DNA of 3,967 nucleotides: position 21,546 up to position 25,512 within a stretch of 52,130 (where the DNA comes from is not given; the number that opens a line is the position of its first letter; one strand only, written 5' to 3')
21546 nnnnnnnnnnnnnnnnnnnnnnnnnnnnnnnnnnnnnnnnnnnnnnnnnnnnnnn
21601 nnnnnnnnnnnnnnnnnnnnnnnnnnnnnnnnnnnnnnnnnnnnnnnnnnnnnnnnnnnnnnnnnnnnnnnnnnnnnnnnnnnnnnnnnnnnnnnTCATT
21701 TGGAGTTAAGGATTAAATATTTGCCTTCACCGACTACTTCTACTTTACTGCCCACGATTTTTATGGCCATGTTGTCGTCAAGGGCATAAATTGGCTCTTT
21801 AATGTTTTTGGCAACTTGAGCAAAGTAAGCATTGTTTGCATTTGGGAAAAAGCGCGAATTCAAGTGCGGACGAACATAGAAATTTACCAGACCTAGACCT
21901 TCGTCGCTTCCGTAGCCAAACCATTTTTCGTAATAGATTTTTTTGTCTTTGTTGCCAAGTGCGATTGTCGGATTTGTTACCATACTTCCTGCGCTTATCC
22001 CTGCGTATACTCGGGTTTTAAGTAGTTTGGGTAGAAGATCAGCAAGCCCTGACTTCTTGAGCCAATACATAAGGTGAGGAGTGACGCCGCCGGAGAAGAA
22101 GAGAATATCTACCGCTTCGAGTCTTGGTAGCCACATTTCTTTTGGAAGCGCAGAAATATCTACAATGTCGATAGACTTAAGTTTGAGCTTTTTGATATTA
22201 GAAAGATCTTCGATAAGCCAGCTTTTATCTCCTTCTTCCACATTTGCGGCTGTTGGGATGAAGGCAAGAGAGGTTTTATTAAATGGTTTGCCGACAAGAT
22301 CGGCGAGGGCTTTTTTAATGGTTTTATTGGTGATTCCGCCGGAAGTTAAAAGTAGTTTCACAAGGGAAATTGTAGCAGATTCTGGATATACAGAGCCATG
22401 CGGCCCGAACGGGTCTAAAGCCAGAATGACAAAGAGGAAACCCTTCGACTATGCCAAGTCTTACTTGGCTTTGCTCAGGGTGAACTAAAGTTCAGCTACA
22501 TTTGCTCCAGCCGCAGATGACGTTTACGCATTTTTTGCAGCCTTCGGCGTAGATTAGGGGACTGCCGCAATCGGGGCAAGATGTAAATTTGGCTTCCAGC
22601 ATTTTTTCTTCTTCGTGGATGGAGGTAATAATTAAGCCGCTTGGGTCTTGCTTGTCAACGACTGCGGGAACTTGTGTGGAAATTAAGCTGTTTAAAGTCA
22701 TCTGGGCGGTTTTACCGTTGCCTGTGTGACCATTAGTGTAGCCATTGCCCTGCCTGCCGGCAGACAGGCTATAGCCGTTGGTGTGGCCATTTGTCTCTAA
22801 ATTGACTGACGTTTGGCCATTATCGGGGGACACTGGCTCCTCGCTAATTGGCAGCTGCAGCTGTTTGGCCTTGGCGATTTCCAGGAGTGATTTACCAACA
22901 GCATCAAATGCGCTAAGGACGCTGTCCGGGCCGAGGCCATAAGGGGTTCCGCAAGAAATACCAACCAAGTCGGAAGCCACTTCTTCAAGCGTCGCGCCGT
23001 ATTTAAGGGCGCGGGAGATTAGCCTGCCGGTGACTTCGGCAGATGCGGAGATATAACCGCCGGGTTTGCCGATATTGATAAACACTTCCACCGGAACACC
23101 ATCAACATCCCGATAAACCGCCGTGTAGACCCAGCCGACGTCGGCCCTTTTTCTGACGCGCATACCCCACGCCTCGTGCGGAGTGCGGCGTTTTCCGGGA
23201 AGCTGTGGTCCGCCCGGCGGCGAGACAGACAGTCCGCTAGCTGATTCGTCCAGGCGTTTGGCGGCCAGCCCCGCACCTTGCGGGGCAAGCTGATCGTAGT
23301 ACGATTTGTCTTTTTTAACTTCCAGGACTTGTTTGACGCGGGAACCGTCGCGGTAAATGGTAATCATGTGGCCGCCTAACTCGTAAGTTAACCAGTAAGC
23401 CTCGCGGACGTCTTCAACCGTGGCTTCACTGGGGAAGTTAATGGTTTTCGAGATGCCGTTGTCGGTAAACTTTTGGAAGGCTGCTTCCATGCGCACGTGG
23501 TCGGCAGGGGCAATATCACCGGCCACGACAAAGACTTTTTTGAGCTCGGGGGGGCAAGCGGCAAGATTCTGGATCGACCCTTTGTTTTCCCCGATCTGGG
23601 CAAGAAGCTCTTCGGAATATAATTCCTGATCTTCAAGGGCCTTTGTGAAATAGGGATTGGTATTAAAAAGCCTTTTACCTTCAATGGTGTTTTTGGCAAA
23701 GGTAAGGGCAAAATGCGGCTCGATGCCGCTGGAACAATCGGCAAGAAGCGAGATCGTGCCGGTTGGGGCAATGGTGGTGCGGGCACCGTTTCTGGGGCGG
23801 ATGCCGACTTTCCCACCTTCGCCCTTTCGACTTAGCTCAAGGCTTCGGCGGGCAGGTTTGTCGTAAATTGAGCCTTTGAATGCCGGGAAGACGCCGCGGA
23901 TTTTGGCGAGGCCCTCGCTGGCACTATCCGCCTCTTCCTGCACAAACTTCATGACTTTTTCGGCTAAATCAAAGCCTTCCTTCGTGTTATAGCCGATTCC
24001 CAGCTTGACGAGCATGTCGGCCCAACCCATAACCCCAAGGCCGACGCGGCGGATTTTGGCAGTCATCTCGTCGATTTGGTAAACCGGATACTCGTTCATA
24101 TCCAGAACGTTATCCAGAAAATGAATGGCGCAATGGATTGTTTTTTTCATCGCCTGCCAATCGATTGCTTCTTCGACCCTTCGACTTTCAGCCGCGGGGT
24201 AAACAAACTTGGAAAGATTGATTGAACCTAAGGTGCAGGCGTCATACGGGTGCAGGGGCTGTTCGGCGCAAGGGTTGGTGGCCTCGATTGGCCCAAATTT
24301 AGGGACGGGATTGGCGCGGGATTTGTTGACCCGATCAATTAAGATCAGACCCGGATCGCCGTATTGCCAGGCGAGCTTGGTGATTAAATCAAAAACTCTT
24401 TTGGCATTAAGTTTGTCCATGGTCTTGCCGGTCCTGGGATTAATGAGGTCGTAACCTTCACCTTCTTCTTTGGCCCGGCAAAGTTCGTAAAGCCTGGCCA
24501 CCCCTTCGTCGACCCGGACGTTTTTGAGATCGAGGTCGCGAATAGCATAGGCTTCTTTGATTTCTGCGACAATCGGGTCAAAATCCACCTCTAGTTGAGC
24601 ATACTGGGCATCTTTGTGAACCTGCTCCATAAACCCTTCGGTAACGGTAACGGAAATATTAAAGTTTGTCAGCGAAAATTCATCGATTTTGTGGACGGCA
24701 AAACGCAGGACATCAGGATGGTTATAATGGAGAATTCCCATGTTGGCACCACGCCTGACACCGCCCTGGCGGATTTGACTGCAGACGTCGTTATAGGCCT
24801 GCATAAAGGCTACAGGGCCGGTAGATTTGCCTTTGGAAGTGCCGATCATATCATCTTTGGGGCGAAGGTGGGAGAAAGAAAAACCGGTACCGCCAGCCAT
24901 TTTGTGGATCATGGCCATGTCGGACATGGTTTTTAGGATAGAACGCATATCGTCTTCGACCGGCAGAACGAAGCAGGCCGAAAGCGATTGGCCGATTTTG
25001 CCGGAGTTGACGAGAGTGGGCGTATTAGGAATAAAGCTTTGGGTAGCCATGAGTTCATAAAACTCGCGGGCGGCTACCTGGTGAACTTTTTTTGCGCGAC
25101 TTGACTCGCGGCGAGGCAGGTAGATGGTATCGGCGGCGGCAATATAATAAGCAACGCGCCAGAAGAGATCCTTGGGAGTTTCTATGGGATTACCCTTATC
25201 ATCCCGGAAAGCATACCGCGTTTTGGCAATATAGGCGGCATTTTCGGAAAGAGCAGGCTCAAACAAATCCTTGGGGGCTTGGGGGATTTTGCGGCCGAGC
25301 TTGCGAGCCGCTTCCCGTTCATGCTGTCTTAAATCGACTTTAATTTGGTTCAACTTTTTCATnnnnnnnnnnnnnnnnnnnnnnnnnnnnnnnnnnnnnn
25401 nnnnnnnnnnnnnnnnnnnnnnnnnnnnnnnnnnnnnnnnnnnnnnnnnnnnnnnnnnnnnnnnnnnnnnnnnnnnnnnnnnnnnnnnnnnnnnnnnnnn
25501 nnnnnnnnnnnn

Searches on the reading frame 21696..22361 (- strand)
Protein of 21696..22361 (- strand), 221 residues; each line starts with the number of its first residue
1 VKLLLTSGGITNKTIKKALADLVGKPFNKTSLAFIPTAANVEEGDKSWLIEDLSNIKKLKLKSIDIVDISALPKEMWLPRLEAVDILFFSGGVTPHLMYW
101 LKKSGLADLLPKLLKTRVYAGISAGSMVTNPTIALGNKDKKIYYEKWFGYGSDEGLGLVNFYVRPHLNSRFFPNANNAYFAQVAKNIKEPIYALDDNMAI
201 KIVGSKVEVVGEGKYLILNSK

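Call 75: search_protein_families(library=pfam, proteins=[window:21696-22361:-], max_evalue=0.00001)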
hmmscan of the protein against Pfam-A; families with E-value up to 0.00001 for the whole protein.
window:21696-22361:- (221 aa): 1 family
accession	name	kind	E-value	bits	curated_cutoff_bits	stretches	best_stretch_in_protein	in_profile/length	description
PF03575.23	Peptidase_S51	-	1.5e-30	106.8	23.9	1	3-209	1-205/206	Peptidase family S51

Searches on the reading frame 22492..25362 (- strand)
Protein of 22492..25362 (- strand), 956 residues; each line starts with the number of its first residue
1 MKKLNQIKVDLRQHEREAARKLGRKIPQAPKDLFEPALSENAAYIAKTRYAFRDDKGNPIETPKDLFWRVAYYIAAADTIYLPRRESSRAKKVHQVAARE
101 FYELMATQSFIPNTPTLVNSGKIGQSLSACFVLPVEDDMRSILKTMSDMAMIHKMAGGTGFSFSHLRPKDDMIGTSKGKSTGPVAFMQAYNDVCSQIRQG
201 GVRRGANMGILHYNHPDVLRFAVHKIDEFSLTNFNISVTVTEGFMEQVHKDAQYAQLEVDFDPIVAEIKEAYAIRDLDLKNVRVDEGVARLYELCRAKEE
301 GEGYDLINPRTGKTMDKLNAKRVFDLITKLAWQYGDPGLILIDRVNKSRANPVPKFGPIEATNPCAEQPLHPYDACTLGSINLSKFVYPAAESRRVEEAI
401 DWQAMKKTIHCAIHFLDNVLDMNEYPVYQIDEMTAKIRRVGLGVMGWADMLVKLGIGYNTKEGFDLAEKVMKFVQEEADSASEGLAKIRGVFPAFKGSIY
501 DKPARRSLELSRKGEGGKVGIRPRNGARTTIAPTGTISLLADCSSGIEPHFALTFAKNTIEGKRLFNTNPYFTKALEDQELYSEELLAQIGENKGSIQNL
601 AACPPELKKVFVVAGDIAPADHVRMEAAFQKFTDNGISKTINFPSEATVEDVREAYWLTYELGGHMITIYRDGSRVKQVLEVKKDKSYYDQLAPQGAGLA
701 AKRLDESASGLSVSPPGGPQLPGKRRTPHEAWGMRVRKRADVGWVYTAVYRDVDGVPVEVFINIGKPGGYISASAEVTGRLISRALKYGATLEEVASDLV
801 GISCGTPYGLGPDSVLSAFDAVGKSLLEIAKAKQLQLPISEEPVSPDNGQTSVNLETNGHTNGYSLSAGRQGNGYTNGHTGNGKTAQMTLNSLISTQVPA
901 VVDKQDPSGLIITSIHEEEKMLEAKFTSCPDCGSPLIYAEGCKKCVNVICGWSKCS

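Call 75: search_protein_families(library=pfam, proteins=[window:22492-25362:-], max_evalue=0.00001)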
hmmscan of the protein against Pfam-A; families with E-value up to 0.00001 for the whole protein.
window:22492-25362:- (956 aa): 3 families
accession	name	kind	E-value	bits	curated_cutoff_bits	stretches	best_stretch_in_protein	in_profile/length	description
PF02867.20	Ribonuc_red_lgC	-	1e-124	417.5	23.9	1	128-670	1-523/523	Ribonucleotide reductase, barrel domain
PF00317.26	Ribonuc_red_lgN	-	2.4e-19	69.6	28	1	38-122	3-74/77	Ribonucleotide reductase, all-alpha domain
PF12637.14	TSCPD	-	8.3e-11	42.5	22.8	1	745-826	16-84/88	TSCPD domain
